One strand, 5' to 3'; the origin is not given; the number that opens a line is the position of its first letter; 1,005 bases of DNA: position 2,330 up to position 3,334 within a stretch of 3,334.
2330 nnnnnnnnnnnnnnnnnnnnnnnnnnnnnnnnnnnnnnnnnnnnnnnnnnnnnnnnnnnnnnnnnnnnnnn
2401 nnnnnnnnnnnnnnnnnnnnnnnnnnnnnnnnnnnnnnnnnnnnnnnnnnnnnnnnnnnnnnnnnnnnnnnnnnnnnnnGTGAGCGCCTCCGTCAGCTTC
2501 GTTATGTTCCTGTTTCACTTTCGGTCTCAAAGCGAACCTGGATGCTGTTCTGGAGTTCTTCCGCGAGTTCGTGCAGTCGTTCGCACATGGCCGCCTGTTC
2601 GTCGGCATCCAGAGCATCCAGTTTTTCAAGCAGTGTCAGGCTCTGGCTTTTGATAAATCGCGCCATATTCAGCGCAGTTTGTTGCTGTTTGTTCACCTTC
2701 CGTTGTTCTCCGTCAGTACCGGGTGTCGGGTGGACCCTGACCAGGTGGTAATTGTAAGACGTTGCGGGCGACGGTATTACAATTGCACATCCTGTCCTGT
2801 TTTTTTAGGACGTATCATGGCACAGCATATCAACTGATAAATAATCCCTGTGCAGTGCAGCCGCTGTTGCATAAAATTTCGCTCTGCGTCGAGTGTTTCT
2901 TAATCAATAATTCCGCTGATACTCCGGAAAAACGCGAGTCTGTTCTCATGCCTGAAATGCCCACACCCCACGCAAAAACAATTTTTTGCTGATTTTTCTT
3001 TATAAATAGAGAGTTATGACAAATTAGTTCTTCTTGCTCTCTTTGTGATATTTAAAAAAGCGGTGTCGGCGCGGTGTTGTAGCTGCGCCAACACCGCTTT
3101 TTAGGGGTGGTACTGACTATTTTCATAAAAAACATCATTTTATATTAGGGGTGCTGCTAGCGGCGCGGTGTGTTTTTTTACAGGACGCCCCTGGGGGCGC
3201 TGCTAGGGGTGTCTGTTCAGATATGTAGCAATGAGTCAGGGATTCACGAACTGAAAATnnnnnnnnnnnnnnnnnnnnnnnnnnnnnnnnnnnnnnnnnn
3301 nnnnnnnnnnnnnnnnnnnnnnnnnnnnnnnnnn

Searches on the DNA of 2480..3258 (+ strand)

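Call 5: search_dna_similar(query=window:2480-3000:+, collection=plasmids, mode=near, max_rows=40)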
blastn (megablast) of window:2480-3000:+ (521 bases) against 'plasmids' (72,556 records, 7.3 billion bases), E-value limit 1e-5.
Records with a match: 1392; places in all: 1480; records where one place covers at least 80% of the query: 277.
Best place of each record, by identity: >=99% 114; 95-99% 282; 90-95% 110; 80-90% 886.
By first word of the organism name: Escherichia 903; Salmonella 329; Shigella 60; Yersinia 51; Klebsiella 42; uncultured 3; Citrobacter 2; Pseudomonas 1; Enterobacter 1.
By predicted mobility (MOB-suite, as given by PLSDB): conjugative 816; mobilizable 542; non-mobilizable 34.
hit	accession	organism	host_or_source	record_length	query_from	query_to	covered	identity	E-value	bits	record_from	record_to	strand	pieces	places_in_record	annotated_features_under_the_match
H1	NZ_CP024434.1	Klebsiella pneumoniae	Homo sapiens,Trachaeal secretion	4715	1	521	100%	100.0%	0e+0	963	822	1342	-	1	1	Rop family plasmid primer RNA-binding protein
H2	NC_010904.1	Escherichia coli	-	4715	1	521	100%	100.0%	0e+0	963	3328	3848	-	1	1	Rop family plasmid primer RNA-binding protein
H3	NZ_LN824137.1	Klebsiella pneumoniae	Homo sapiens,urine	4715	1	521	100%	100.0%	0e+0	963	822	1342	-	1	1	Rop family plasmid primer RNA-binding protein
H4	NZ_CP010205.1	Escherichia coli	mouse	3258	1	521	100%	100.0%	0e+0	963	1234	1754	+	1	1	Rop family plasmid primer RNA-binding protein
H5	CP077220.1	Escherichia coli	Seth Lab strain,Seth Lab Isolate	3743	1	521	100%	100.0%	0e+0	963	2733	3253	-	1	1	Rop family plasmid primer RNA-binding protein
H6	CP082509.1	Salmonella enterica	animal-cattle-dairy cow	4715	1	521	100%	100.0%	0e+0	963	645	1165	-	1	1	Rop family plasmid primer RNA-binding protein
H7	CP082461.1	Salmonella enterica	Animal-Turkey-Young Turkey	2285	1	521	100%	100.0%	0e+0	963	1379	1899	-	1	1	Rop family plasmid primer RNA-binding protein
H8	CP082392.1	Salmonella enterica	animal-swine-market swine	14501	1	521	100%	100.0%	0e+0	963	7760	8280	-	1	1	none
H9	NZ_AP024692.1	Escherichia coli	Homo sapiens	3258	1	521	100%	100.0%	0e+0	963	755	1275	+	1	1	Rop family plasmid primer RNA-binding protein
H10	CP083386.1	Salmonella enterica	Chicken Whole - cut in lab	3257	1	521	100%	100.0%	0e+0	963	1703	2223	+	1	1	Rop family plasmid primer RNA-binding protein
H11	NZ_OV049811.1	Klebsiella pneumoniae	Homo sapiens,urine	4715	1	521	100%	100.0%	0e+0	963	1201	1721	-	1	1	Rop family plasmid primer RNA-binding protein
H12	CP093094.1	Salmonella enterica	-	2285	1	521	100%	100.0%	0e+0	963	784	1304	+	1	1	Rop family plasmid primer RNA-binding protein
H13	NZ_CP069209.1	Klebsiella pneumoniae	Homo sapiens,endotracheal aspirate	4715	1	521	100%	100.0%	0e+0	963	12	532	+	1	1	Rop family plasmid primer RNA-binding protein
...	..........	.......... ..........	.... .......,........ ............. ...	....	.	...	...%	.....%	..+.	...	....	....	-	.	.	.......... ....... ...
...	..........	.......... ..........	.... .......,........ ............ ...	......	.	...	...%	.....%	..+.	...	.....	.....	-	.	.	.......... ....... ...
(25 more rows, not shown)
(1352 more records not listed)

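Call 6: search_dna_similar(query=window:2690-2900:+, collection=plasmids, mode=distant, max_rows=60, rows=spread)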
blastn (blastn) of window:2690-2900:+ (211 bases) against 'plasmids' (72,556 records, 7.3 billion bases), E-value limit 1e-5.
Records with a match: 3254; places in all: 3398; records where one place covers at least 80% of the query: 309.
Best place of each record, by identity: >=99% 139; 95-99% 179; 90-95% 32; 80-90% 2514; 60-80% 390.
By first word of the organism name: Escherichia 2154; Salmonella 601; Shigella 149; Klebsiella 142; Enterobacter 141; Citrobacter 28; Leclercia 13; uncultured 7; Serratia 7; Lelliottia 2; and 9 more.
By predicted mobility (MOB-suite, as given by PLSDB): conjugative 1586; mobilizable 1527; non-mobilizable 141.
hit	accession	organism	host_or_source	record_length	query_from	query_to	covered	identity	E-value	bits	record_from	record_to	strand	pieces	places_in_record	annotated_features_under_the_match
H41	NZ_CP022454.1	Salmonella enterica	chicken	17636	1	211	100%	100.0%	2e-103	381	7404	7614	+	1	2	Rop family plasmid primer RNA-binding protein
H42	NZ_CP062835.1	Escherichia coli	Sus scrofa domesticus,feces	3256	1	211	100%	100.0%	2e-103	381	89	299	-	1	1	Rop family plasmid primer RNA-binding protein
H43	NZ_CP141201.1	Escherichia coli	Homo sapiens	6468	1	211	100%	99.1%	3e-100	370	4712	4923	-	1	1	Rop family plasmid primer RNA-binding protein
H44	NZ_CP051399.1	Salmonella enterica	bovine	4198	1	211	100%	98.1%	4e-98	363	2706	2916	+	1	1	Rop family plasmid primer RNA-binding protein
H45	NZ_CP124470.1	Escherichia coli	wastewater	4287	1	211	100%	97.6%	2e-96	359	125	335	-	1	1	Rop family plasmid primer RNA-binding protein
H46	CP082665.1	Salmonella enterica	chicken breast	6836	1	209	99%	94.3%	5e-84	316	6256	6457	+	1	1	Rop family plasmid primer RNA-binding protein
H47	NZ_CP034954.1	Escherichia coli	Homo sapiens,Culture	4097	1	120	57%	99.2%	2e-52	213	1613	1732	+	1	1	Rop family plasmid primer RNA-binding protein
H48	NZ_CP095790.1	Escherichia fergusonii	culture,cecal contents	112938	28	116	42%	87.0%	2e-20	106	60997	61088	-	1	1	none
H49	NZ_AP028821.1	Escherichia fergusonii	-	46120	28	116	42%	85.9%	2e-19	102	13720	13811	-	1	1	none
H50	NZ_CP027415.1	Salmonella enterica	Homo sapiens,stool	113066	28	115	42%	85.7%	7e-19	100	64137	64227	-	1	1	none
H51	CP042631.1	Escherichia coli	Sus scrofa domesticus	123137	28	115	42%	85.7%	7e-19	100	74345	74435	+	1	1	none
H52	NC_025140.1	Escherichia coli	Homo sapiens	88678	28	115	42%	85.7%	7e-19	100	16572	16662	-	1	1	none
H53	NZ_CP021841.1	Escherichia coli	Homo sapiens,urine; urinary tract ...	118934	28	115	42%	85.7%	7e-19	100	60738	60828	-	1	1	none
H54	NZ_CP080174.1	Escherichia coli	chicken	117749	28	115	42%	85.7%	7e-19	100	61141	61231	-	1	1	none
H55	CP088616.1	Escherichia coli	Homo sapiens,blood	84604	28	115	42%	85.7%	7e-19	100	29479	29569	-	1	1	none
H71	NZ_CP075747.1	Escherichia coli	Sus scrofa,feacal sample,Pig feces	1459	28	120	44%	80.2%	2e-13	82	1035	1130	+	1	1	none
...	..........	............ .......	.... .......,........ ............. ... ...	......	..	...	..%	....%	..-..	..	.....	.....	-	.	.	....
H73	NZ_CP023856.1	Escherichia coli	Homo sapiens,Bacterial isolate,UTI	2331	32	117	41%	84.3%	4e-16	92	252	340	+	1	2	none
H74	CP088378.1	Escherichia coli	Homo sapiens,blood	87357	28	115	42%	81.5%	1e-10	73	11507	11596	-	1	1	none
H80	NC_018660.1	Escherichia coli O104:H4 str. 2011C-3493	-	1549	32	120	42%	77.2%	2e-6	59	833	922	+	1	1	none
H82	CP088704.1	Escherichia coli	Homo sapiens,blood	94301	28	115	42%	76.9%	7e-7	61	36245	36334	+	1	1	none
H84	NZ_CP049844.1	Escherichia coli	Homo sapiens,Biopsy of human bladder ...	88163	32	115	40%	80.2%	1e-10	73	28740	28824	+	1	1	none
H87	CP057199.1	Escherichia coli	culture,Pooled sheep faecal samples ...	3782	32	111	38%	81.9%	8e-12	77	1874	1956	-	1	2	none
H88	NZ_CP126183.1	Salmonella enterica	Bacterial,Poultry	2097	32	108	36%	85.0%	7e-13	81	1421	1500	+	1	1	none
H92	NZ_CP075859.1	Escherichia coli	Homo sapiens,stool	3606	32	108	36%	82.3%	2e-8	66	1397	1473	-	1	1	none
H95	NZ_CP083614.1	Enterobacter hormaechei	-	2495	32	108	36%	80.0%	7e-7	61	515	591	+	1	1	none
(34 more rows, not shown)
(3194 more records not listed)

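Call 7: get_annotated_region(hit=H4, flank=3000)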
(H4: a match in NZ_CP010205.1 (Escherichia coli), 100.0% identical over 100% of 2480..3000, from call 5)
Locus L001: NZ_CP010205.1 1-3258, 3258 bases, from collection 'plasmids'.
description: Escherichia coli strain M10 plasmid E, complete sequence
organism: Escherichia coli (NCBI taxid 562)
taxonomy: Bacteria; Pseudomonadota; Gammaproteobacteria; Enterobacterales; Enterobacteriaceae; Escherichia; Escherichia coli
host: -; source: mouse; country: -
typing (MOB-suite, as given by PLSDB): mobilizable; replicon rep_cluster_2350
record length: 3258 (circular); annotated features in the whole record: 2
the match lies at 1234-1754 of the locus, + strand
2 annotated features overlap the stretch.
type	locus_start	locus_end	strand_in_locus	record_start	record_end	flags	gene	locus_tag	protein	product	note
CDS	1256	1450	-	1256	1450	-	-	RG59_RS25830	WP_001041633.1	Rop family plasmid primer RNA-binding protein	-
CDS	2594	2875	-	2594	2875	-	-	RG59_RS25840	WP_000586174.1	type II toxin-antitoxin system RelE/ParE family toxin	-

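Call 8: get_annotated_region(hit=H52, flank=4000)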
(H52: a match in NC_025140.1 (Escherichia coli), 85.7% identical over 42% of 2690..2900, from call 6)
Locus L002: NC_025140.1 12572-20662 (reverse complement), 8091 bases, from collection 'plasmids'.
description: Escherichia coli plasmid pH1519-88, complete sequence
organism: Escherichia coli (NCBI taxid 562)
taxonomy: Bacteria; Pseudomonadota; Gammaproteobacteria; Enterobacterales; Enterobacteriaceae; Escherichia; Escherichia coli
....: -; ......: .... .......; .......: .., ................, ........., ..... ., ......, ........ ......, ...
typing (MOB-suite, as given by PLSDB): conjugative; replicon IncI-gamma/K1; relaxase MOBP; mating-pair formation MPF_I
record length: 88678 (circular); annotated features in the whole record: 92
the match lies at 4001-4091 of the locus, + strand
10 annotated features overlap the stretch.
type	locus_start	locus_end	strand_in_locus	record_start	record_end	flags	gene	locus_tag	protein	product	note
CDS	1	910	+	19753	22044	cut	trbC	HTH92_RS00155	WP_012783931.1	F-type conjugative transfer protein TrbC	-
CDS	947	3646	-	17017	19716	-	nikB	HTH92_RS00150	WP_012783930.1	IncI1-type relaxase NikB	-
CDS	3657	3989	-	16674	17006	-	nikA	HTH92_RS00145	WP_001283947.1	IncI1-type relaxosome accessory protein NikA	-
CDS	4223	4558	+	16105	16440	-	-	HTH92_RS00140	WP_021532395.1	hypothetical protein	-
CDS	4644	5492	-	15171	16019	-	-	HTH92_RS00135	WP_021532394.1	DUF4942 domain-containing protein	-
CDS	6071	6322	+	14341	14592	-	-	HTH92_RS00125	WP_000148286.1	helix-turn-helix transcriptional regulator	-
CDS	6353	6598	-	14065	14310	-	-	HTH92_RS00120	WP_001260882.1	hypothetical protein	-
CDS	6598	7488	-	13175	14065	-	-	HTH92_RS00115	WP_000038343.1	Rpn family recombination-promoting nuclease/putative transposase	-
CDS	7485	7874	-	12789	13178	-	-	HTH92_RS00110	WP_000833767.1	hypothetical protein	-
CDS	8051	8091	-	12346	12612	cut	-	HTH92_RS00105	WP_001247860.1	hypothetical protein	-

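Call 9: get_annotated_region(hit=H80, flank=2000)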
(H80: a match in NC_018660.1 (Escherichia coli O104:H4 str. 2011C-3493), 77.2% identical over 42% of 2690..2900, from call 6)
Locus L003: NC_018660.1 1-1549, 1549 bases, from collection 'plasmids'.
description: Escherichia coli O104:H4 str. 2011C-3493 plasmid pG-EA11, complete sequence
organism: Escherichia coli O104:H4 str. 2011C-3493 (NCBI taxid 1133852)
taxonomy: Bacteria; Pseudomonadota; Gammaproteobacteria; Enterobacterales; Enterobacteriaceae; Escherichia; Escherichia coli; Escherichia coli O104:H4 str. 2011C-3493
host: -; source: -; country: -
typing (MOB-suite, as given by PLSDB): mobilizable; replicon Col(MG828)
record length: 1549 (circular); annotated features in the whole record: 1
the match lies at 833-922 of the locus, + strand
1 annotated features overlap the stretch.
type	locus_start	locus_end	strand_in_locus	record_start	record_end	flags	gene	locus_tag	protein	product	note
CDS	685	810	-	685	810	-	-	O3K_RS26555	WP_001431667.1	hypothetical protein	-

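Call 10: get_annotated_region(hit=H73, flank=2500)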
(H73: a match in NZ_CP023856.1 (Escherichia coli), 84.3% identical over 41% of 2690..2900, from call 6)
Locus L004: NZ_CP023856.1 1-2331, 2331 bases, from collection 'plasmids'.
description: Escherichia coli strain 2/0 plasmid p2_0.3, complete sequence
organism: Escherichia coli (NCBI taxid 562)
taxonomy: Bacteria; Pseudomonadota; Gammaproteobacteria; Enterobacterales; Enterobacteriaceae; Escherichia; Escherichia coli
host: -; source: Homo sapiens,Bacterial isolate,UTI; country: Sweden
typing (MOB-suite, as given by PLSDB): mobilizable
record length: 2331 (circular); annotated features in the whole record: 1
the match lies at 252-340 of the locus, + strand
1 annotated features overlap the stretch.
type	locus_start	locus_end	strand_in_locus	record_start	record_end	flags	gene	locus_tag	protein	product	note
CDS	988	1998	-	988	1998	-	-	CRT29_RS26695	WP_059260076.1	protein rep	GO:0006260 - DNA replication [Evidence IEA]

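Call 29: get_annotated_region(hit=H71, flank=150)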
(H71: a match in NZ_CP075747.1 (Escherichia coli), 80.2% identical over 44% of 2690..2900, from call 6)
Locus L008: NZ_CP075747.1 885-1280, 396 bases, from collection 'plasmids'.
description: Escherichia coli strain CPF6 plasmid unnamed5, complete sequence
organism: Escherichia coli (NCBI taxid 562)
taxonomy: Bacteria; Pseudomonadota; Gammaproteobacteria; Enterobacterales; Enterobacteriaceae; Escherichia; Escherichia coli
host: -; source: Sus scrofa,feacal sample,Pig feces; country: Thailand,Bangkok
typing (MOB-suite, as given by PLSDB): mobilizable; replicon Col(MG828)
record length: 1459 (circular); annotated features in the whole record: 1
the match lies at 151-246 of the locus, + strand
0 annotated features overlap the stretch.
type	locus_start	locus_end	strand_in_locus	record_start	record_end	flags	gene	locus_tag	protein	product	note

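Call 30: get_annotated_region(hit=H72, flank=600)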
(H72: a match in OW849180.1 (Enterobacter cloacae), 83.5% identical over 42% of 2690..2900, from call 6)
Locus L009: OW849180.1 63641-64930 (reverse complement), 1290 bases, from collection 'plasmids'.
description: Enterobacter cloacae isolate 133 genome assembly, plasmid: P2
organism: Enterobacter cloacae (NCBI taxid 550)
taxonomy: Bacteria; Pseudomonadota; Gammaproteobacteria; Enterobacterales; Enterobacteriaceae; Enterobacter; Enterobacter cloacae
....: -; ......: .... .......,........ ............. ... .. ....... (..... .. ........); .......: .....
typing (MOB-suite, as given by PLSDB): mobilizable; relaxase MOBP
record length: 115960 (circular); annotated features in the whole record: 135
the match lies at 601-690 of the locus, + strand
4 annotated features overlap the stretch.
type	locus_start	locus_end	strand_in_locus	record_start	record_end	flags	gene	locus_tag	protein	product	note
CDS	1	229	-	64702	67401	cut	-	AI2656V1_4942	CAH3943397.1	hypothetical protein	-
CDS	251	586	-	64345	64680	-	-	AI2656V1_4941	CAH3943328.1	hypothetical protein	-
CDS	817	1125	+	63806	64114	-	-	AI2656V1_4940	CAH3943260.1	hypothetical protein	-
CDS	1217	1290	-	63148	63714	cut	-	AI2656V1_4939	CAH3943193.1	hypothetical protein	-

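Call 31: get_annotated_region(hit=H74, flank=600)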
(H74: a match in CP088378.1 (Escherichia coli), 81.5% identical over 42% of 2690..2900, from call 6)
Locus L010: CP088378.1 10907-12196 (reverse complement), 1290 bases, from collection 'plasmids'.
description: Escherichia coli strain F16EC0617 plasmid pF16EC0617-4, complete sequence
organism: Escherichia coli (NCBI taxid 562)
taxonomy: Bacteria; Pseudomonadota; Gammaproteobacteria; Enterobacterales; Enterobacteriaceae; Escherichia; Escherichia coli
host: -; source: Homo sapiens,blood; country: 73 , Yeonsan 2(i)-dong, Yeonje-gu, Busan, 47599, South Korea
typing (MOB-suite, as given by PLSDB): conjugative; replicon IncK2/Z; relaxase MOBP; mating-pair formation MPF_I
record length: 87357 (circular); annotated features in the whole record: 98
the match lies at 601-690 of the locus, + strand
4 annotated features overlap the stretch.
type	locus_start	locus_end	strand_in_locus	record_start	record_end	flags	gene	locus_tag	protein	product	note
CDS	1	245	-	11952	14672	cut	-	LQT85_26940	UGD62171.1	relaxase/mobilization nuclease domain-containing protein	-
CDS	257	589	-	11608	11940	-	-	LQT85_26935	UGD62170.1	DUF6290 family protein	-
CDS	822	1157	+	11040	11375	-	-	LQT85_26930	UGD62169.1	molybdopterin-guanine dinucleotide biosynthesis protein MobC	-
CDS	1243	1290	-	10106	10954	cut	-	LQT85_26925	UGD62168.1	DUF4942 domain-containing protein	-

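Call 32: get_annotated_region(hit=H82, flank=600)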
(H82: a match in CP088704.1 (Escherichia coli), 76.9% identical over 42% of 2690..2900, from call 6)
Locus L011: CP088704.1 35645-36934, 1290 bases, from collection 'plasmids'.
description: Escherichia coli strain B17EC0268 plasmid pB17EC0268-1, complete sequence
organism: Escherichia coli (NCBI taxid 562)
taxonomy: Bacteria; Pseudomonadota; Gammaproteobacteria; Enterobacterales; Enterobacteriaceae; Escherichia; Escherichia coli
host: -; source: Homo sapiens,blood; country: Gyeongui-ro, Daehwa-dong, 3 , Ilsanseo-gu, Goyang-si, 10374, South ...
typing (MOB-suite, as given by PLSDB): conjugative; replicon IncK2/Z; relaxase MOBP; mating-pair formation MPF_I
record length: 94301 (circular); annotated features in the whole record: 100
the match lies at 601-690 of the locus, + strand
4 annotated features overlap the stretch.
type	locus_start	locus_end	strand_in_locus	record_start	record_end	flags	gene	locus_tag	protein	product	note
CDS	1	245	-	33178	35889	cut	-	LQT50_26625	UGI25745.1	relaxase/mobilization nuclease domain-containing protein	-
CDS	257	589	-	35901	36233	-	-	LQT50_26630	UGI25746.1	nikA protein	-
CDS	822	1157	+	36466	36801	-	-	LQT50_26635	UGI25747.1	molybdopterin-guanine dinucleotide biosynthesis protein MobC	-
CDS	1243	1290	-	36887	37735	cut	-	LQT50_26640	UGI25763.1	DUF4942 domain-containing protein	-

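Call 33: get_annotated_region(hit=H84, flank=600)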
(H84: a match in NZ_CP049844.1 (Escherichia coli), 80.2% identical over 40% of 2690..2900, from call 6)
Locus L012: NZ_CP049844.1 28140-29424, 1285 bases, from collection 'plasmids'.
description: Escherichia coli strain UPEC-455U/190220 plasmid pEcoUTI1d, complete sequence
organism: Escherichia coli (NCBI taxid 562)
taxonomy: Bacteria; Pseudomonadota; Gammaproteobacteria; Enterobacterales; Enterobacteriaceae; Escherichia; Escherichia coli
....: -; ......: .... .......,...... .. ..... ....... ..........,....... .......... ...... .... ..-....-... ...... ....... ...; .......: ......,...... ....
typing (MOB-suite, as given by PLSDB): conjugative; replicon IncI1/B/O; relaxase MOBP; mating-pair formation MPF_I
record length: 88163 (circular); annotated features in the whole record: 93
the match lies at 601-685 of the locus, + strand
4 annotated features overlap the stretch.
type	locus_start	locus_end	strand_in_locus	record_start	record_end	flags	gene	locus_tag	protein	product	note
CDS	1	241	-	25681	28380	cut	nikB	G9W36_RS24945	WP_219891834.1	IncI1-type relaxase NikB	-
CDS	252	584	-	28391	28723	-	mobA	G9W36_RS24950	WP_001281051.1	plasmid mobilization protein MobA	GO:0006355 - regulation of DNA-templated transcription [Evidence IEA]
CDS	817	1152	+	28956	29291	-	-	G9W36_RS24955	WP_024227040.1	hypothetical protein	-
CDS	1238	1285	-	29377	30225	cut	-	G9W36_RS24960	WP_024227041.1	DUF4942 domain-containing protein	-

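Call 34: get_annotated_region(hit=H87, flank=2000)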
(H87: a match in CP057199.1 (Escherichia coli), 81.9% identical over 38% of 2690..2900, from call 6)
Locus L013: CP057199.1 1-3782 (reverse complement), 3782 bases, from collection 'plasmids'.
description: Escherichia coli strain RHB33-C12 plasmid pRHB33-C12_6, complete sequence
organism: Escherichia coli (NCBI taxid 562)
taxonomy: Bacteria; Pseudomonadota; Gammaproteobacteria; Enterobacterales; Enterobacteriaceae; Escherichia; Escherichia coli
host: -; source: culture,Pooled sheep faecal samples collected from floor of farm; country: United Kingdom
typing (MOB-suite, as given by PLSDB): mobilizable; replicon rep_cluster_2370
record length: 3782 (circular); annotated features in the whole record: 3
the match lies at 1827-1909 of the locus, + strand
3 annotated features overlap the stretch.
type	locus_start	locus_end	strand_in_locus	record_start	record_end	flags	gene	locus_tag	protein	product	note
CDS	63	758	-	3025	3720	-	-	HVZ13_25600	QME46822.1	hypothetical protein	-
CDS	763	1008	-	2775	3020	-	-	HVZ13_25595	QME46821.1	hypothetical protein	-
CDS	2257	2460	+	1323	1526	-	-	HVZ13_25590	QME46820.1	Rop family plasmid primer RNA-binding protein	-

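Call 35: get_annotated_region(hit=H88, flank=1500)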
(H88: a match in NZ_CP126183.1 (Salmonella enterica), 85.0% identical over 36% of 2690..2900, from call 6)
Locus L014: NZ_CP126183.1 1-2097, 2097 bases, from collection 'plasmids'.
description: Salmonella enterica subsp. enterica serovar 1,4,12:i:- strain BL661 plasmid unnamed4, complete sequence
organism: Salmonella enterica (NCBI taxid 2801390)
taxonomy: Bacteria; Pseudomonadota; Gammaproteobacteria; Enterobacterales; Enterobacteriaceae; Salmonella; Salmonella enterica
host: -; source: Bacterial,Poultry; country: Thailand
typing (MOB-suite, as given by PLSDB): mobilizable; replicon ColpVC
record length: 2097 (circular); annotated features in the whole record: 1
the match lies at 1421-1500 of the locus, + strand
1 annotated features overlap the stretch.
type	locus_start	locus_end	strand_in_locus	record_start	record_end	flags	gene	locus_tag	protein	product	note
CDS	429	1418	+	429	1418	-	-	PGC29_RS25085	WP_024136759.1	protein rep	-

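Call 36: get_annotated_region(hit=H92, flank=2000)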
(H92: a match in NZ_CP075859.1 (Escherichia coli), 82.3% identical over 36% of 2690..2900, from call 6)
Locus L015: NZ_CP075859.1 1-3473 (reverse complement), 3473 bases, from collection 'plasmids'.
description: Escherichia coli strain S19-651 plasmid pS19_651-g
organism: Escherichia coli (NCBI taxid 562)
taxonomy: Bacteria; Pseudomonadota; Gammaproteobacteria; Enterobacterales; Enterobacteriaceae; Escherichia; Escherichia coli
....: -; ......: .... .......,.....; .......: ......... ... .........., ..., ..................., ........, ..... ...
typing (MOB-suite, as given by PLSDB): mobilizable
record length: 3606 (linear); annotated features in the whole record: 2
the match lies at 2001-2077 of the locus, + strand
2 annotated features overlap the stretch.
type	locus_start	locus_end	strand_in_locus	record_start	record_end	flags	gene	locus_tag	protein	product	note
CDS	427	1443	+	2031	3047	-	-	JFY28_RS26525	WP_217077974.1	protein rep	GO:0006260 - DNA replication [Evidence IEA]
CDS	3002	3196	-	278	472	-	-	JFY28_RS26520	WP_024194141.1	ANR family transcriptional regulator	-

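Call 37: get_annotated_region(hit=H95, flank=1500)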
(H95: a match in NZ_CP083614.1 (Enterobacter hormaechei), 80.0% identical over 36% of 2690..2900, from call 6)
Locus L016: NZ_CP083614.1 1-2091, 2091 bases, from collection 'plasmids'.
description: Enterobacter hormaechei subsp. oharae strain FDAARGOS_1533 plasmid unnamed1, complete sequence
organism: Enterobacter hormaechei (NCBI taxid 301102)
taxonomy: Bacteria; Pseudomonadota; Gammaproteobacteria; Enterobacterales; Enterobacteriaceae; Enterobacter; Enterobacter hormaechei
host: -; source: -; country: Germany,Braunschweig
typing (MOB-suite, as given by PLSDB): mobilizable; replicon rep_cluster_2335
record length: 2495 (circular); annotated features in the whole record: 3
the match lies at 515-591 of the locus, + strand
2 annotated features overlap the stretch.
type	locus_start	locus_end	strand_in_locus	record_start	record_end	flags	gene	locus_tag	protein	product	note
CDS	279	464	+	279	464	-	-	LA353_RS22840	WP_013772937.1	Rop family plasmid primer RNA-binding protein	-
CDS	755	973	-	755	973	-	-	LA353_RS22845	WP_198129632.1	hypothetical protein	-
